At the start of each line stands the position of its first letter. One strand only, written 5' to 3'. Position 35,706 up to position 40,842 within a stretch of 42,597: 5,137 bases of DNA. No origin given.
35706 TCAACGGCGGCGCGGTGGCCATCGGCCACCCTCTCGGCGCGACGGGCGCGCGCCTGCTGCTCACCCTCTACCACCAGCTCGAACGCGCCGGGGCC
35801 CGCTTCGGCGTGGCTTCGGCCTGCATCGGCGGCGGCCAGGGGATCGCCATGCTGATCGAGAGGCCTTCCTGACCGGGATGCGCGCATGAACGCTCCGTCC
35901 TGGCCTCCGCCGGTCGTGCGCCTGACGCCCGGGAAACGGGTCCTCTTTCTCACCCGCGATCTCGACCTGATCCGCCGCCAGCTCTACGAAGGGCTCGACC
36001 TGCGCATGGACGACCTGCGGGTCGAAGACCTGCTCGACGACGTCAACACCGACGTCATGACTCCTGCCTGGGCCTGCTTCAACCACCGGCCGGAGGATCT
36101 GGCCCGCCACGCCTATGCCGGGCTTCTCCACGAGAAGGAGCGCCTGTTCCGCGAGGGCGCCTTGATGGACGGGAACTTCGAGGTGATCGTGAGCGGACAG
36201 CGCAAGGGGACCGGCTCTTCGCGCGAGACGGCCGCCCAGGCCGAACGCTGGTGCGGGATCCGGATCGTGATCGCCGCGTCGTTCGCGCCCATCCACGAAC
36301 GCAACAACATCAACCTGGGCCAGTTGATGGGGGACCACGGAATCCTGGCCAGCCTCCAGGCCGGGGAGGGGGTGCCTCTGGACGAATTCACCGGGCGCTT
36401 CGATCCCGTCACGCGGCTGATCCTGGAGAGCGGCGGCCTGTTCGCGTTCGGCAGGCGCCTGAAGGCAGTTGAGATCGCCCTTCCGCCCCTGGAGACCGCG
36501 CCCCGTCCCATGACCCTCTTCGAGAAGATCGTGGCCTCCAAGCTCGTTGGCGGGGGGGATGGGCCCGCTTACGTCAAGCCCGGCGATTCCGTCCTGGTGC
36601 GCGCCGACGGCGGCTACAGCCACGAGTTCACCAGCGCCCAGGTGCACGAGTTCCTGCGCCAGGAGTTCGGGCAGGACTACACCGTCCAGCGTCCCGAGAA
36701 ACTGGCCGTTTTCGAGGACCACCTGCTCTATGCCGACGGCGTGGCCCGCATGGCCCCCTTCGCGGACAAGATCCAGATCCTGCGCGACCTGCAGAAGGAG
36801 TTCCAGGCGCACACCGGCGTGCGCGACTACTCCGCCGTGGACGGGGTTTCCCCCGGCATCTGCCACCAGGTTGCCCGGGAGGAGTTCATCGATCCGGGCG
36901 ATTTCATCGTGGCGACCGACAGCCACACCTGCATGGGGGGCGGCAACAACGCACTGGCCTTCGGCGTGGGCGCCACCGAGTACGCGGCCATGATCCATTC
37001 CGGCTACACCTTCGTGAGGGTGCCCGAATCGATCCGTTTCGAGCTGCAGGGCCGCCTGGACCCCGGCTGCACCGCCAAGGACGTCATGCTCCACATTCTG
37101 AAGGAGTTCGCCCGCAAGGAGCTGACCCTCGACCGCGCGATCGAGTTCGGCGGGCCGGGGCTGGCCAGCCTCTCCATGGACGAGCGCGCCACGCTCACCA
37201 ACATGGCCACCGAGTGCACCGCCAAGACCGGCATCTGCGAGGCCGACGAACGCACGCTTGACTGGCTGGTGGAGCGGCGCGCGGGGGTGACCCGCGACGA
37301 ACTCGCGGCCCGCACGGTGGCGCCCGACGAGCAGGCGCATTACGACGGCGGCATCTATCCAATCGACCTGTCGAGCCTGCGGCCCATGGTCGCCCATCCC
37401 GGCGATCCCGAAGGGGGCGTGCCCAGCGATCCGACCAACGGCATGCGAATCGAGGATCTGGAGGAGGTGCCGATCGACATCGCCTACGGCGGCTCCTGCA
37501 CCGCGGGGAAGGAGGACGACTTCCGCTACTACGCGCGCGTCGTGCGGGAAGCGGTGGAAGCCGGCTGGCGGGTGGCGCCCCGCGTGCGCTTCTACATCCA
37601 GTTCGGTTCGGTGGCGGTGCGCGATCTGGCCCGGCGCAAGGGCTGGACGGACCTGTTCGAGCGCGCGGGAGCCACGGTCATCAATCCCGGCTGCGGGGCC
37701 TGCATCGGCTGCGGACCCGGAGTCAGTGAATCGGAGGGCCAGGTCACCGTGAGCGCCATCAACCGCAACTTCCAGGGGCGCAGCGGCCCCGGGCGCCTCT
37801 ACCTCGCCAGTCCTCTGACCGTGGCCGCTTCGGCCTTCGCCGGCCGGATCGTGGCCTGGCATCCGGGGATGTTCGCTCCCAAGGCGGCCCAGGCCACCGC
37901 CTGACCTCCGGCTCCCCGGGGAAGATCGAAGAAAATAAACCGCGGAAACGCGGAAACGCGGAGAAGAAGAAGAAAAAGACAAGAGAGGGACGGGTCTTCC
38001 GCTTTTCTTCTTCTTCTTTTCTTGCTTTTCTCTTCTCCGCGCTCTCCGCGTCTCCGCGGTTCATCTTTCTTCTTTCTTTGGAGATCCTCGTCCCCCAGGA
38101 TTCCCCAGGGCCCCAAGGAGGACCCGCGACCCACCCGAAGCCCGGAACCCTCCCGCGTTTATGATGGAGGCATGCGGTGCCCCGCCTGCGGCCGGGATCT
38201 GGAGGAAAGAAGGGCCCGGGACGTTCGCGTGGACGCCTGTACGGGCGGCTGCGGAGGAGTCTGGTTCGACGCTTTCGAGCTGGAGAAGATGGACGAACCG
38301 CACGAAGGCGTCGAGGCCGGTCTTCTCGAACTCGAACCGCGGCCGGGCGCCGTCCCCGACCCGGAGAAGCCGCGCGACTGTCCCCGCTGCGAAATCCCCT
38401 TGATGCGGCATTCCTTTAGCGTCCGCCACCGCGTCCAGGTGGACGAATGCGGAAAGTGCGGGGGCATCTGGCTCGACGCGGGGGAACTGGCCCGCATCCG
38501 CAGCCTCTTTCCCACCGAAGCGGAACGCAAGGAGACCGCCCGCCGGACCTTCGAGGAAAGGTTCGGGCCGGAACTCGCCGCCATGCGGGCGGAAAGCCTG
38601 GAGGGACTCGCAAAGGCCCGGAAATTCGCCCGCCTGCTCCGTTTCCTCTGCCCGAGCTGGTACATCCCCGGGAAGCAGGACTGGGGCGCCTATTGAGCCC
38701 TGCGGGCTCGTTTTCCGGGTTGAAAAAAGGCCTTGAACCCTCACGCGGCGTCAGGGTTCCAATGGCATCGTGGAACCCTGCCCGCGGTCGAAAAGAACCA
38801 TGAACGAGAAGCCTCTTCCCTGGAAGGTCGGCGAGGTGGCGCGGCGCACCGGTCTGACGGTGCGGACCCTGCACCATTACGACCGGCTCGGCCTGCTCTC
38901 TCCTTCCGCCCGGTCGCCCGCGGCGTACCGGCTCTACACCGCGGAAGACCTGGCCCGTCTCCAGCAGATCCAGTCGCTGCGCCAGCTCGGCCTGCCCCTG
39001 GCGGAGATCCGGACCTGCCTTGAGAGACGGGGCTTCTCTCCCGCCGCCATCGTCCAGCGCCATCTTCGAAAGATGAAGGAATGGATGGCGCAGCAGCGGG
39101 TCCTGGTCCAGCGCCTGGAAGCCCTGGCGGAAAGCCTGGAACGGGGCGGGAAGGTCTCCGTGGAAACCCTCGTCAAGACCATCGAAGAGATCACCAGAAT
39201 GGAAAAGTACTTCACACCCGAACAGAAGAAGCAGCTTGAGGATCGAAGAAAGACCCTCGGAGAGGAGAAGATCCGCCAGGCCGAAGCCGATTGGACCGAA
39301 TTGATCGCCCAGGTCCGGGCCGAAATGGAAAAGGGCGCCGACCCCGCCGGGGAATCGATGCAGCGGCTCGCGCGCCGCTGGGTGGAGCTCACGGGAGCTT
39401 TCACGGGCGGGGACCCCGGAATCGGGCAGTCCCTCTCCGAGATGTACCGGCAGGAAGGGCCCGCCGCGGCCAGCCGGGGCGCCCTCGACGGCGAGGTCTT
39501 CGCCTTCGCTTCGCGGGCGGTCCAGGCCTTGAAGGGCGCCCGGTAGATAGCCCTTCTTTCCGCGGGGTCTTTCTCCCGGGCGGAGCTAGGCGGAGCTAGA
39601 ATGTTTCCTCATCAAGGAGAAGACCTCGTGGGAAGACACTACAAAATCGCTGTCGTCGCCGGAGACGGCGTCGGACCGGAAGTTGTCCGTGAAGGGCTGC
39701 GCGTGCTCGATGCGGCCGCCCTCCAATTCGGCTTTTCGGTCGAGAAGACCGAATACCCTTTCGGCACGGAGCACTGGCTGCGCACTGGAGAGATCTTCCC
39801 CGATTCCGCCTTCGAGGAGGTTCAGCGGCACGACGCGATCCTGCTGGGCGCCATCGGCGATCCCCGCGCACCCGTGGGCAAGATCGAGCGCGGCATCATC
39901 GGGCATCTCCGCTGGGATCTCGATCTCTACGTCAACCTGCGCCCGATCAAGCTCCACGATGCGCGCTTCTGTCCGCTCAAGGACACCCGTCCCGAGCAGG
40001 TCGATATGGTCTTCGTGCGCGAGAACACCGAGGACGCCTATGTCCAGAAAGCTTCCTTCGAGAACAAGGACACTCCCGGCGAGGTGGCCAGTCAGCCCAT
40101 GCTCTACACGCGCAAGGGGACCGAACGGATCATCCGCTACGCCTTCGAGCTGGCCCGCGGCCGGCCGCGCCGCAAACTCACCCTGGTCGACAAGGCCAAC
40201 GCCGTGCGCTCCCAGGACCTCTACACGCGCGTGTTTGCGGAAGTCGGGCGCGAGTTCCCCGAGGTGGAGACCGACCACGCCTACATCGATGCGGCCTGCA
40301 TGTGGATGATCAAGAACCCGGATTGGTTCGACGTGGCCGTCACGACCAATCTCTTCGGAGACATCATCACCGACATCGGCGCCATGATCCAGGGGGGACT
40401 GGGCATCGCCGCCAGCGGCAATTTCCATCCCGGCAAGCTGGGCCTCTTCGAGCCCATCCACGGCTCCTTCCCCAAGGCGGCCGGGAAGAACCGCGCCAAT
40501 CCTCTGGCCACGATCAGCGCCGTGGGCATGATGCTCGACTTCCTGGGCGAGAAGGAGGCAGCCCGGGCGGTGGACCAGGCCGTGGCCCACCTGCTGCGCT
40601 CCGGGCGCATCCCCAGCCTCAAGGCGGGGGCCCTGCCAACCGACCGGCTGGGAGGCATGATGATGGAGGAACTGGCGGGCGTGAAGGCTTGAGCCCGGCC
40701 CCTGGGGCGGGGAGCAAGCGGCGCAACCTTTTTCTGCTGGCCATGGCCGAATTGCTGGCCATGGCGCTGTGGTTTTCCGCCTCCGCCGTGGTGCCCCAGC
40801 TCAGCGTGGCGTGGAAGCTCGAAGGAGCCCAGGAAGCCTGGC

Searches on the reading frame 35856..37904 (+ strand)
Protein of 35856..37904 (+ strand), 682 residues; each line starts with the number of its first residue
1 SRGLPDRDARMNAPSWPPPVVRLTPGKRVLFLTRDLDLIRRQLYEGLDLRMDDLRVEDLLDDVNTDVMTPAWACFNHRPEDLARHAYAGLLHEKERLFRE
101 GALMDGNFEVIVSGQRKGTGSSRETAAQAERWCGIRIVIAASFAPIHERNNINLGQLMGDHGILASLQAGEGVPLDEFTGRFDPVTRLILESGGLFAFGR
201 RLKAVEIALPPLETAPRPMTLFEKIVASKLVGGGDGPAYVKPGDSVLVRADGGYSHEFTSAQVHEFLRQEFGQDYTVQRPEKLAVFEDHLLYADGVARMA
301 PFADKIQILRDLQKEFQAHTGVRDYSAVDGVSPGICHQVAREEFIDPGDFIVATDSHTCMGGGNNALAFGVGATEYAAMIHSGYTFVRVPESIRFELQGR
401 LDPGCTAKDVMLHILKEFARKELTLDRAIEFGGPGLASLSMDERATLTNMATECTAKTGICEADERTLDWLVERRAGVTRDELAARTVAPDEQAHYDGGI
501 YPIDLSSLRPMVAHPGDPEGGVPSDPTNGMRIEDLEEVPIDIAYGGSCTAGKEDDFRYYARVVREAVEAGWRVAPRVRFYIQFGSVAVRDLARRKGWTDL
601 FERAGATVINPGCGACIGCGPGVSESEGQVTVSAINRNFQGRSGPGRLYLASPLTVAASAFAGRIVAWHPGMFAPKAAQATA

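Call 56: search_protein_families(library=pfam, proteins=[window:35856-37904:+], max_evalue=0.0001)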
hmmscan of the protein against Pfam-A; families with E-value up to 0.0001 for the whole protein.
window:35856-37904:+ (682 aa): 2 families
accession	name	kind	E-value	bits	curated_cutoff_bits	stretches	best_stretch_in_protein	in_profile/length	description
PF00330.25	Aconitase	-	1.6e-94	317.9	28.7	1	243-663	14-463/463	Aconitase family (aconitate hydratase)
PF00694.25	Aconitase_C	-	1.1e-12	48.8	22.8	1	110-157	77-124/131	Aconitase C-terminal domain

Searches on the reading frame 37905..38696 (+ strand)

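Call 56: search_protein_families(library=pfam, proteins=[window:37905-38696:+], max_evalue=0.0001)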
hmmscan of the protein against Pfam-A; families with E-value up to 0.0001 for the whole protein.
window:37905-38696:+ (263 aa): 1 family
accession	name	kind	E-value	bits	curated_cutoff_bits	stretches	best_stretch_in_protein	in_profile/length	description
PF13453.11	Zn_ribbon_TFIIB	-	3.3e-24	84.4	22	2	91-128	1-37/41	Transcription factor zinc-finger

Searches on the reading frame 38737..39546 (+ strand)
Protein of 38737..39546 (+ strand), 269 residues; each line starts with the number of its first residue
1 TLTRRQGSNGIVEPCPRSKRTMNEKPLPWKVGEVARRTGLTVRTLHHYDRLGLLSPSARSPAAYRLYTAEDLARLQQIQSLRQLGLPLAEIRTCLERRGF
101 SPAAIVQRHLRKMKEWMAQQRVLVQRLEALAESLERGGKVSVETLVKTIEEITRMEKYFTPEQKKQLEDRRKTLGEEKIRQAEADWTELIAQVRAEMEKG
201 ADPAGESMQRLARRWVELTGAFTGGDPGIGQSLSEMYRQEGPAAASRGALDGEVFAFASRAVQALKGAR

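Call 56: search_protein_families(library=pfam, proteins=[window:38737-39546:+], max_evalue=0.0001)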
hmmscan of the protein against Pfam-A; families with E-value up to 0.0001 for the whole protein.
window:38737-39546:+ (269 aa): 4 families
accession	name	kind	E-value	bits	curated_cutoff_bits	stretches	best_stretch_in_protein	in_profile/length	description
PF13411.12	MerR_1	-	1.1e-19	70.7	21.6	1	30-96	2-67/69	MerR HTH family regulatory protein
PF00376.29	MerR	-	6.4e-14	51.9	28.2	1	30-67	1-38/38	MerR family regulatory protein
PF07739.18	TipAS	-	1.3e-13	51.9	23.8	1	157-264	8-116/117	TipAS antibiotic-recognition domain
PF09278.17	MerR-DNA-bind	-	3e-05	25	25.4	1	72-134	1-62/65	MerR, DNA binding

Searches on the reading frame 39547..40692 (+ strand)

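Call 56: search_protein_families(library=pfam, proteins=[window:39547-40692:+], max_evalue=0.0001)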
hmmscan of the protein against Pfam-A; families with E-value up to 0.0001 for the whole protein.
window:39547-40692:+ (381 aa): 1 family
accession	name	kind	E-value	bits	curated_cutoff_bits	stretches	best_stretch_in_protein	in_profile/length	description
PF00180.25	Iso_dh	-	2.1e-92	310.5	27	1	33-354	1-327/348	Isocitrate/isopropylmalate dehydrogenase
